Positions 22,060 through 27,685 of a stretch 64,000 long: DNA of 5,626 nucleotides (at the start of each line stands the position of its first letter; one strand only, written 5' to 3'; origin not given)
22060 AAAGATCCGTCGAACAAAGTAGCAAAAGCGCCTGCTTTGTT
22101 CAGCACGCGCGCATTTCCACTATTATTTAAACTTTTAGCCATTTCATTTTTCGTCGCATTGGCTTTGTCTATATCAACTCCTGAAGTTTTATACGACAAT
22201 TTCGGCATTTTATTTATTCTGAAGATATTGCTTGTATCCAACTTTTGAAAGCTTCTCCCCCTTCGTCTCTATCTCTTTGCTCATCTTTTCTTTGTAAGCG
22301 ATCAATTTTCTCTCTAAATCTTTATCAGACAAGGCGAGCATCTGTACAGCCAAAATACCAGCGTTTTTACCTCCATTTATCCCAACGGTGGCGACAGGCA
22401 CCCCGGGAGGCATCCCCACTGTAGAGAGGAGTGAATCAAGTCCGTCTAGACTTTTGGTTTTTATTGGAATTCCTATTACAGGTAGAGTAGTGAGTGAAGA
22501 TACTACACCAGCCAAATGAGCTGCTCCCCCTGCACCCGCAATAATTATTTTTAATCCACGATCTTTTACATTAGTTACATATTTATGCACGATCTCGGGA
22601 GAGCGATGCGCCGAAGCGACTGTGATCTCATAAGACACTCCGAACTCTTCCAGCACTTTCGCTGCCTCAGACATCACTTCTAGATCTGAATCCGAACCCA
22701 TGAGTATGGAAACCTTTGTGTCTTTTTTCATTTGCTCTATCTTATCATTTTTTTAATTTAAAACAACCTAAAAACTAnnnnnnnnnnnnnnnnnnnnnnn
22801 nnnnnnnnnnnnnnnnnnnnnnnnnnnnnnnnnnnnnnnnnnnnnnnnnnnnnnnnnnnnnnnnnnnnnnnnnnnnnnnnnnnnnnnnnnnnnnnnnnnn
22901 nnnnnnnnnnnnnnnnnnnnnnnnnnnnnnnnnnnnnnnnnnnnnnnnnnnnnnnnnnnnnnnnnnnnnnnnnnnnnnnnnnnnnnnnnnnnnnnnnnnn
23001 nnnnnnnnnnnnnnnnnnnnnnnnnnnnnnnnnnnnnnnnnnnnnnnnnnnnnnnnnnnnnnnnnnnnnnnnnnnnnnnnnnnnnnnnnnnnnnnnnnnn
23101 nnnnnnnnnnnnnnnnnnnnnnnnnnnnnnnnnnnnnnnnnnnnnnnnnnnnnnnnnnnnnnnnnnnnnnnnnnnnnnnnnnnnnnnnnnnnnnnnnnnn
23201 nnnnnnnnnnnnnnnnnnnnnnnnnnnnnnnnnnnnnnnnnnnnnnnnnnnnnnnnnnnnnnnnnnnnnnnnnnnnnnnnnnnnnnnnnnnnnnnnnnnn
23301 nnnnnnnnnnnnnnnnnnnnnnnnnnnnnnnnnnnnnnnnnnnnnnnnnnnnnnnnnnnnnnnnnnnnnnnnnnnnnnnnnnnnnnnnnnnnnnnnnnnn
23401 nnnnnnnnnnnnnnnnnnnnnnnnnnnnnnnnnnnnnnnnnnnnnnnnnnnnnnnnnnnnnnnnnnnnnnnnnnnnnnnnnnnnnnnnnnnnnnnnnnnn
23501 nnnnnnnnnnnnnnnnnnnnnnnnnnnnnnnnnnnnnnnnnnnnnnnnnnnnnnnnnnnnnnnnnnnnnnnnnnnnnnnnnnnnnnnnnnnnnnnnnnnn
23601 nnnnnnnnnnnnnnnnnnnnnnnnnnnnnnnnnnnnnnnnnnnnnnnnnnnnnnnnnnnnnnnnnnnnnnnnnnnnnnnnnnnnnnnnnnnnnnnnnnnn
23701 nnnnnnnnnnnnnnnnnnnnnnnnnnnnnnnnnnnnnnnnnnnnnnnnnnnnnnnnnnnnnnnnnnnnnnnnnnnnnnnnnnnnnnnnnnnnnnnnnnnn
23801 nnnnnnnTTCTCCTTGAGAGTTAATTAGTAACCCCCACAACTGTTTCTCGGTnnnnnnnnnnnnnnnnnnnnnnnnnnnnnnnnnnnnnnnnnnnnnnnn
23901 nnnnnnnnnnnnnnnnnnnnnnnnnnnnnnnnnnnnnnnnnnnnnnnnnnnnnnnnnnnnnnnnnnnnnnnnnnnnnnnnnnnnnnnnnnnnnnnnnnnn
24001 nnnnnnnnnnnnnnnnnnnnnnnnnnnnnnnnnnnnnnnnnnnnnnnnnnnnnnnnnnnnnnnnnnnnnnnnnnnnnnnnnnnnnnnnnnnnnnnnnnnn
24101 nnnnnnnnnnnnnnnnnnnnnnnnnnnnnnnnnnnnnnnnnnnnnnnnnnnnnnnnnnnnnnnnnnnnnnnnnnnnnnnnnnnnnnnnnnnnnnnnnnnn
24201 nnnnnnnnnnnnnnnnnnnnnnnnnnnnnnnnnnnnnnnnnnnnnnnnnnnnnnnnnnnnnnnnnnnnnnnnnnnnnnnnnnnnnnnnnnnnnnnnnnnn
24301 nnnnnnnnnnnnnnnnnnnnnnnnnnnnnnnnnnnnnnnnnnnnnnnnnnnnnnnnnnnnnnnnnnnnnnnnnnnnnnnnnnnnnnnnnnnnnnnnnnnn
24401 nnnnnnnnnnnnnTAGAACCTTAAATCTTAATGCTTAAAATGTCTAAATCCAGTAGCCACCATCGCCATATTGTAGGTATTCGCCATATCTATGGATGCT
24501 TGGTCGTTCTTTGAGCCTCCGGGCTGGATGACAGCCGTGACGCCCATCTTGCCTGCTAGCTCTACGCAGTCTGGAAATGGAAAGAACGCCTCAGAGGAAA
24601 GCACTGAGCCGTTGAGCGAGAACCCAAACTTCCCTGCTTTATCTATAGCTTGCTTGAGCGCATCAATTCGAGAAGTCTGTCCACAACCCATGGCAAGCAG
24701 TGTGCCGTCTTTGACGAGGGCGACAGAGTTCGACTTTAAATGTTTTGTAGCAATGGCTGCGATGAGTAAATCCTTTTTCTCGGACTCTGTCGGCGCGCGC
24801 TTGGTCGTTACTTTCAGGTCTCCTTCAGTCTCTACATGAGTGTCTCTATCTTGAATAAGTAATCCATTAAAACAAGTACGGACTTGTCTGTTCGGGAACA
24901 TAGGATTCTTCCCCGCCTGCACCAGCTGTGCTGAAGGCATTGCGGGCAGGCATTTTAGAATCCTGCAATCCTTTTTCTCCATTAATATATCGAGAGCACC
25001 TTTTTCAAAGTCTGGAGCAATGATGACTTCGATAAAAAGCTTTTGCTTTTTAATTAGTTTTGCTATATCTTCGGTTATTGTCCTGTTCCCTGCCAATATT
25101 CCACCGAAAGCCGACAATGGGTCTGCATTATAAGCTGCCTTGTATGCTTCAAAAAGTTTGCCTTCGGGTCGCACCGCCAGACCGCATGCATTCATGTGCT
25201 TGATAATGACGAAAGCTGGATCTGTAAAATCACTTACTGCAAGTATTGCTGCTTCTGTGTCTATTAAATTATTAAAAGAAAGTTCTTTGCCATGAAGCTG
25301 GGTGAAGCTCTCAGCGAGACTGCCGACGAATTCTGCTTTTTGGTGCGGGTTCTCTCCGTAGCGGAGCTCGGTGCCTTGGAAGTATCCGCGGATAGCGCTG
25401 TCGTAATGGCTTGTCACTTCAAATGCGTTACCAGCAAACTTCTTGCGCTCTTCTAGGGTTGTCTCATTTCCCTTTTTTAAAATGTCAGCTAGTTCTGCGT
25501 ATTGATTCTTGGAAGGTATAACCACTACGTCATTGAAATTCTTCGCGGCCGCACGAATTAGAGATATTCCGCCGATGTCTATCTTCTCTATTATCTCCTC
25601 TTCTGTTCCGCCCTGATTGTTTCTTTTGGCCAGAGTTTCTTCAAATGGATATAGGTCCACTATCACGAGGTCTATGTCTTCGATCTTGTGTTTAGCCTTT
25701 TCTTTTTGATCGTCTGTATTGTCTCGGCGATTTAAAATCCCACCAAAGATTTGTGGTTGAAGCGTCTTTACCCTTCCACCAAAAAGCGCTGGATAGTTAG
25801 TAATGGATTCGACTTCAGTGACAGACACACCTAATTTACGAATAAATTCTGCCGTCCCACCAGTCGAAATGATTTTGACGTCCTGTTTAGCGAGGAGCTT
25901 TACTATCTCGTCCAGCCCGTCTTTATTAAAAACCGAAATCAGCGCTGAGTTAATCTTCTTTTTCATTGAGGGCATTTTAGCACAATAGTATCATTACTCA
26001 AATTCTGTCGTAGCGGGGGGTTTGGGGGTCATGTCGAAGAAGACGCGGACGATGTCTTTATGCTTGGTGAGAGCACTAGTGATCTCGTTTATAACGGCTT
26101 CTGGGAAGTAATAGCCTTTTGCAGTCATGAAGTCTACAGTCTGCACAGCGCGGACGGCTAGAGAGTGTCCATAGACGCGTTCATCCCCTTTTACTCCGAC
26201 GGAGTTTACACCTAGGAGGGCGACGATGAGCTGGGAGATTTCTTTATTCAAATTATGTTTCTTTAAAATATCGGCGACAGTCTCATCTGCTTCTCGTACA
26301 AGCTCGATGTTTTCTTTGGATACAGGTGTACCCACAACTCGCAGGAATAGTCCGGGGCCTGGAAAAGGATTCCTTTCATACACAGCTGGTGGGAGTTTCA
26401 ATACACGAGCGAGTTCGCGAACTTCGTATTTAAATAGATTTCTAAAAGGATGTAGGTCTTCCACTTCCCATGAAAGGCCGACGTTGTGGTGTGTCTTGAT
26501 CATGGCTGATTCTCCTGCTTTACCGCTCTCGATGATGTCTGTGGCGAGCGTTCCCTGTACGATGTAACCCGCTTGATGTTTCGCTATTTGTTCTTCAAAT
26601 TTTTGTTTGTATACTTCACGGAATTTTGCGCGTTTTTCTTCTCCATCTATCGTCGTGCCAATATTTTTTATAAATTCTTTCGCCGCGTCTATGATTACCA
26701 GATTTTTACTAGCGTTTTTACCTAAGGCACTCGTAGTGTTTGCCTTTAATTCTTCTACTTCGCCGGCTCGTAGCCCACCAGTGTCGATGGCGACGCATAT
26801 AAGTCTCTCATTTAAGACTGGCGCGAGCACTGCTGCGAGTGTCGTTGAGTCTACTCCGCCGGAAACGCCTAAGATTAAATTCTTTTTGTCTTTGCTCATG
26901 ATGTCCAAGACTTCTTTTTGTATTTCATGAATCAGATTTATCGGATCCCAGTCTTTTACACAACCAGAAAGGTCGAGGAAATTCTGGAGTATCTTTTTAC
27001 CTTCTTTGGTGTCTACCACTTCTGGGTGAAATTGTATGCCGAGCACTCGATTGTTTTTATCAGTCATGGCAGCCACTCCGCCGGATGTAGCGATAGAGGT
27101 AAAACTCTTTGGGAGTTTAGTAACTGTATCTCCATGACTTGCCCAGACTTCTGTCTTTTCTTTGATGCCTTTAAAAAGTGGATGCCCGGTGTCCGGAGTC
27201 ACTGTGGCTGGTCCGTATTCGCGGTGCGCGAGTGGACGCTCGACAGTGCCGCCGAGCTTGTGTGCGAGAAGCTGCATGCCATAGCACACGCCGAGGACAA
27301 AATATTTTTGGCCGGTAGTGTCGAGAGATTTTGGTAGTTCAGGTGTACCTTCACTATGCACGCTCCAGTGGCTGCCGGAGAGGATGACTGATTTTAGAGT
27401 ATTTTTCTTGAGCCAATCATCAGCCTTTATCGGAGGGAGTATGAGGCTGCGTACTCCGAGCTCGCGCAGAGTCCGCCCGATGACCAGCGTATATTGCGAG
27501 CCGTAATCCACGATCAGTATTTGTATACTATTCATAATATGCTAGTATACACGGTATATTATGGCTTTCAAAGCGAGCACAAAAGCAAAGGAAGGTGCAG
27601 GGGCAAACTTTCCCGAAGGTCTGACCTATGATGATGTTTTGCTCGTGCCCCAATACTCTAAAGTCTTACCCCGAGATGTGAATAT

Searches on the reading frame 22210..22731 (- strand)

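Call 107: search_protein_families(library=pfam, proteins=[window:22210-22731:-], max_evalue=1)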
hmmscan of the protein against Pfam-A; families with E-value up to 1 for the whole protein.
window:22210-22731:- (173 aa): 2 families
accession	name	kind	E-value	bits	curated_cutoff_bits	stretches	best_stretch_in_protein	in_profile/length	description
PF00731.26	AIRC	-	1.4e-64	216.5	30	1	6-152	1-147/148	AIR carboxylase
PF13685.12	Fe-ADH_2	-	8.4e-05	23.1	28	1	5-103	20-118/149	Iron-containing alcohol dehydrogenase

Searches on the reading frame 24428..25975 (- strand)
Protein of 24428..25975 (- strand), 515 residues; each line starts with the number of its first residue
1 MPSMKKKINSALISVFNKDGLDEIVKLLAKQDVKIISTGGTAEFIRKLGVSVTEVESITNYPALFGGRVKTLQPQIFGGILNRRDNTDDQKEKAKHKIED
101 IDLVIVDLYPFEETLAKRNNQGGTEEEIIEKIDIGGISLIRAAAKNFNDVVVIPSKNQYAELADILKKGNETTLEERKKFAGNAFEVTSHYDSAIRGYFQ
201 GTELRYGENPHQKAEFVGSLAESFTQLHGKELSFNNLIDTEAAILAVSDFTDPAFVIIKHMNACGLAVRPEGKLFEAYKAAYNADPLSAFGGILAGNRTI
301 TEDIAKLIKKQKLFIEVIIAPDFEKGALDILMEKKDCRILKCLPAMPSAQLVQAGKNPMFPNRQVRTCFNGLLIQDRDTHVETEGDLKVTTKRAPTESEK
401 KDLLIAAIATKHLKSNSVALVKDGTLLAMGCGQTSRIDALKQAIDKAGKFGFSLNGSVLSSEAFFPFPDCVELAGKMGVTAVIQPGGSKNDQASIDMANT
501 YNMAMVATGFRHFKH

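Call 98: search_protein_families(library=pfam, proteins=[window:24428-25975:-], max_evalue=0.0001)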
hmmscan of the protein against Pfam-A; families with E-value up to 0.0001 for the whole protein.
window:24428-25975:- (515 aa): 2 families
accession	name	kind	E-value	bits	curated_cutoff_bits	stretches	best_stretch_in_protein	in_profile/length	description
PF01808.24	AICARFT_IMPCHas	-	7e-97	325.1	25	1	143-446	1-311/311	AICARFT/IMPCHase bienzyme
PF02142.27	MGS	-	6.9e-16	58.6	24.1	1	21-137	2-93/94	MGS-like domain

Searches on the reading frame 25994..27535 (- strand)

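Call 98: search_protein_families(library=pfam, proteins=[window:25994-27535:-], max_evalue=0.0001)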
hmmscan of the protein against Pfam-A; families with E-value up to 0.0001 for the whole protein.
window:25994-27535:- (513 aa): 4 families
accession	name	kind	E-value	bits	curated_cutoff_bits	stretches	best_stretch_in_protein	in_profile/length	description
PF00117.34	GATase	-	2.1e-31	109.5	22.8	1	7-187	1-187/190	Glutamine amidotransferase class-I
PF00958.27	GMP_synt_C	-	2.2e-25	89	27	1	424-512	3-92/92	GMP synthase C terminal domain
PF02540.23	NAD_synthase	-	2.2e-09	37.2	21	0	214-251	15-53/242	NAD synthase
PF07722.19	Peptidase_C26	-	2.7e-09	37.6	20.5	1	76-172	104-219/219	Peptidase C26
